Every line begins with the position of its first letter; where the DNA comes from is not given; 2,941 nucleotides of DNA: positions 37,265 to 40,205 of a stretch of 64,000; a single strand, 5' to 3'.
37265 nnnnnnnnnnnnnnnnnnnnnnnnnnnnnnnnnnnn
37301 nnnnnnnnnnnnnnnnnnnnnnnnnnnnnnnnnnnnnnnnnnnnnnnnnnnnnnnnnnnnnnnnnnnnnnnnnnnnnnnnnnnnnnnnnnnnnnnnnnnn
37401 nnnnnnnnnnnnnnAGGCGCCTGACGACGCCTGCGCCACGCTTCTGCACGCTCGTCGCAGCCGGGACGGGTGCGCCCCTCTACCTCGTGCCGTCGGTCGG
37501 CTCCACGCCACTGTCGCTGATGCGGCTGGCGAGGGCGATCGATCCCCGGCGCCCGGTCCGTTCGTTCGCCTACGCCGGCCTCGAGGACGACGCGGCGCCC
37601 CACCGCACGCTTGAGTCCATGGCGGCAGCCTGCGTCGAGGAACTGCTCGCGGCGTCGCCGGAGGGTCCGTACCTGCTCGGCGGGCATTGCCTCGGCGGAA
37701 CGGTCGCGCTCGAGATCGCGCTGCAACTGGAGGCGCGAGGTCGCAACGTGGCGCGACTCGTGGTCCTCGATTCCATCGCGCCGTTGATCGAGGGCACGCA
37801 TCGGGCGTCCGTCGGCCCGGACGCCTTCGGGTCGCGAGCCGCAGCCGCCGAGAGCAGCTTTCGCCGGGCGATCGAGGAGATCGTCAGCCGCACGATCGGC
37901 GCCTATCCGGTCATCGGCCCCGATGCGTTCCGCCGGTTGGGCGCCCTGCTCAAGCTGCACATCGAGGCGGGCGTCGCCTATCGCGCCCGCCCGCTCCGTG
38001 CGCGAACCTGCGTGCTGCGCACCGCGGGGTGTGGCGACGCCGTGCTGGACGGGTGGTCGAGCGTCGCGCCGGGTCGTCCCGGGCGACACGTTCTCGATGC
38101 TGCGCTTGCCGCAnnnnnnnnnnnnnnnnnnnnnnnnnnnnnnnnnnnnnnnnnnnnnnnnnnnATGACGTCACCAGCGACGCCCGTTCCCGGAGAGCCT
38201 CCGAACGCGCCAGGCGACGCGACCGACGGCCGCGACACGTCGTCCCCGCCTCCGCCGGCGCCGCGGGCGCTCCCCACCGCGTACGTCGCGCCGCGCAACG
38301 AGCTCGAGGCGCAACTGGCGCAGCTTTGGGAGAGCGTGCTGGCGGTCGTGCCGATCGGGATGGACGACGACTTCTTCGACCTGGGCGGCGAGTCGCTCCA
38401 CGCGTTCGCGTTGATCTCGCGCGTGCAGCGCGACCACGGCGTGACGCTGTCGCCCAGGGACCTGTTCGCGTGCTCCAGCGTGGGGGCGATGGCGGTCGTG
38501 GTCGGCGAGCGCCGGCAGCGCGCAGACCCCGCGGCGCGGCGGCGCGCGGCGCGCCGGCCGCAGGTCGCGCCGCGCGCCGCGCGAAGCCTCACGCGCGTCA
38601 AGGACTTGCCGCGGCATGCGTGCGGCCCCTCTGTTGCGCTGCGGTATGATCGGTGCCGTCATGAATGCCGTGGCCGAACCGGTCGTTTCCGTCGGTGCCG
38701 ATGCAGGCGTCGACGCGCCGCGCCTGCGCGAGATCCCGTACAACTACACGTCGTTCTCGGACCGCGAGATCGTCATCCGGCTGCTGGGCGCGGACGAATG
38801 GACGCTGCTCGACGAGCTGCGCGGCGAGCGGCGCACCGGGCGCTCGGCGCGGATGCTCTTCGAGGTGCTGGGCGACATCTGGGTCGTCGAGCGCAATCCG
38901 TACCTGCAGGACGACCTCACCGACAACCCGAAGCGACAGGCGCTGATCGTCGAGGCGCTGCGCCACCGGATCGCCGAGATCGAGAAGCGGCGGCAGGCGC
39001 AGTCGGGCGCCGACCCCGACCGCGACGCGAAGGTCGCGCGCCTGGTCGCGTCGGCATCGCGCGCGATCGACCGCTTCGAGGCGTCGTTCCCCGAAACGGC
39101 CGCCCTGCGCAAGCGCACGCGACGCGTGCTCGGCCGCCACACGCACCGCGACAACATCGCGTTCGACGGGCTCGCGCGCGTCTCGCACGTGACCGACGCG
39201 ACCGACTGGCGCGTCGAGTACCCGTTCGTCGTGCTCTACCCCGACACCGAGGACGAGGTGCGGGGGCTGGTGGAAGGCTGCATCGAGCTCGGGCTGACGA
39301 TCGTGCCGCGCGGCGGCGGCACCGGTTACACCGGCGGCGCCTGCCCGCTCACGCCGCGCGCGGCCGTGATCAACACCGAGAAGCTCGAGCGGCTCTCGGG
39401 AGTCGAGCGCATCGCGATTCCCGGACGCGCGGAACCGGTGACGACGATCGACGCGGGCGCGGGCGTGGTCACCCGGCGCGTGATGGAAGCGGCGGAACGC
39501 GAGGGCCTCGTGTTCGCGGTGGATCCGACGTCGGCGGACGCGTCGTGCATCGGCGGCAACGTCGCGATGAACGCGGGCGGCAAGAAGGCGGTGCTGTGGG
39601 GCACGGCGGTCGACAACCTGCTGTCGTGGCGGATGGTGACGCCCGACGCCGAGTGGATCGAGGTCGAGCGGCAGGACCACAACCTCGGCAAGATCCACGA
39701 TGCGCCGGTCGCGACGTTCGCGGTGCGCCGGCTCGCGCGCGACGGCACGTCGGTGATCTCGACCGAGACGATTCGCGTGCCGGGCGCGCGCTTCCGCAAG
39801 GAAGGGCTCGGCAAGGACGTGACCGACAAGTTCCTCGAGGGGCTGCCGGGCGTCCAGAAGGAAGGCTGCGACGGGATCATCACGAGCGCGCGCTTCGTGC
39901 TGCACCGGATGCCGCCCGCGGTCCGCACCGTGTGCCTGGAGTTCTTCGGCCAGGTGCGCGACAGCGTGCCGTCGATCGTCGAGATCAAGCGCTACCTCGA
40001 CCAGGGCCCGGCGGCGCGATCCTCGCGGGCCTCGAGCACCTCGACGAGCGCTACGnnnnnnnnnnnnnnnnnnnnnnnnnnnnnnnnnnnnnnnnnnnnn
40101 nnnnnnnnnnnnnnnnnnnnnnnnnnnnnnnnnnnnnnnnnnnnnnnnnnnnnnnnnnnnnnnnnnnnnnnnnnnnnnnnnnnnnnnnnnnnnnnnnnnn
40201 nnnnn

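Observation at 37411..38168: Two paralogous thioesterases carry Cys instead of the nucleophile Ser (GHCxG)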

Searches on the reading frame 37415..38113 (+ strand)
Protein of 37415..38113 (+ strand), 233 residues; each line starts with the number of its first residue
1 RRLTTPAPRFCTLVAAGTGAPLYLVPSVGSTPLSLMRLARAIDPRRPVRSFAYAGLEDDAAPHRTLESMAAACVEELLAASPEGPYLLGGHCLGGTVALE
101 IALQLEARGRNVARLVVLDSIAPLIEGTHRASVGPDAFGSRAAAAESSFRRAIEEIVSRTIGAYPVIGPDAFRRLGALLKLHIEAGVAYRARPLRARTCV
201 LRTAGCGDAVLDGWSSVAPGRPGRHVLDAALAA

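Call 7: search_protein_families(library=pfam, proteins=[window:37415-38113:+], max_evalue=0.01)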
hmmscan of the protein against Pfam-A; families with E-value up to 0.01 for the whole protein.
window:37415-38113:+ (233 aa): 3 families
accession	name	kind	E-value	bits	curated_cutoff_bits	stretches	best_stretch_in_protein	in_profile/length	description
PF00975.26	Thioesterase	-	6.9e-23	82.5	26.4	1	21-125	2-107/226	Thioesterase domain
PF12697.13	Abhydrolase_6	-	8.9e-05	23.7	26.3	1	30-200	9-168/217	Alpha/beta hydrolase family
PF00561.26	Abhydrolase_1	-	0.00034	20.8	25.8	1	70-129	55-104/245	alpha/beta hydrolase fold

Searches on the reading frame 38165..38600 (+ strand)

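Call 17: search_protein_families(library=pfam, proteins=[window:38165-38600:+], max_evalue=0.001)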
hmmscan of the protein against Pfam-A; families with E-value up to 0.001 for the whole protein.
window:38165-38600:+ (145 aa): 1 family
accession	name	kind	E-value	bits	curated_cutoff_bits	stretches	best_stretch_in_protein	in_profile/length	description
PF00550.31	PP-binding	-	6.4e-15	55.6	20.8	1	50-110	2-64/67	Phosphopantetheine attachment site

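Call 57: search_protein_families(library=ncbifam, proteins=[window:38165-38600:+], max_evalue=0.001)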
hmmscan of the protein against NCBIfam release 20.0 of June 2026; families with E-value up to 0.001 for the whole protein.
window:38165-38600:+ (145 aa): 6 families
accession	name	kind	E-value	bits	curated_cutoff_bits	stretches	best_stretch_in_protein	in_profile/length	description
NF004282.0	PRK05691.1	subfamily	3e-20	70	4090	1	24-118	2687-2780/4334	non-ribosomal peptide synthase/polyketide synthase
NF047350.1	aureusi_NRPS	equivalog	1.6e-13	48.5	2500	1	31-109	1909-1986/2373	aureusimine non-ribosomal peptide synthetase AusA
NF041803.1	NRPS_SolG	exception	2.7e-10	38.5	2200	1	37-107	1080-1149/1163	solanimycin non-ribosomal peptide synthetase SolG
NF038078.1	NRPS_MxcG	equivalog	2.2e-07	28.5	2300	1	41-119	969-1047/1442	myxochelin non-ribosomal peptide synthetase MxcG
TIGR03443.1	alpha_am_amid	equivalog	7.2e-07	26.9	1030.1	1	44-118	846-922/1390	L-aminoadipate-semialdehyde dehydrogenase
NF007605.2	PRK10252.1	equivalog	4.2e-05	21.2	2400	1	41-115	969-1043/1292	enterobactin non-ribosomal peptide synthetase EntF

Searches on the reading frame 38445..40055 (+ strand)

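Call 17: search_protein_families(library=pfam, proteins=[window:38445-40055:+], max_evalue=0.001)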
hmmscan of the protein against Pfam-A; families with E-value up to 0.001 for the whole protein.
window:38445-40055:+ (537 aa): 2 families
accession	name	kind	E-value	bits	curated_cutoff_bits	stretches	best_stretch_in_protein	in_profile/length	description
PF12447.13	DUF3683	-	1.7e-50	170.4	27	1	93-212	2-113/114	Protein of unknown function (DUF3683)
PF01565.28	FAD_binding_4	-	4.9e-25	88.3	26.4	1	262-407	3-138/139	FAD binding domain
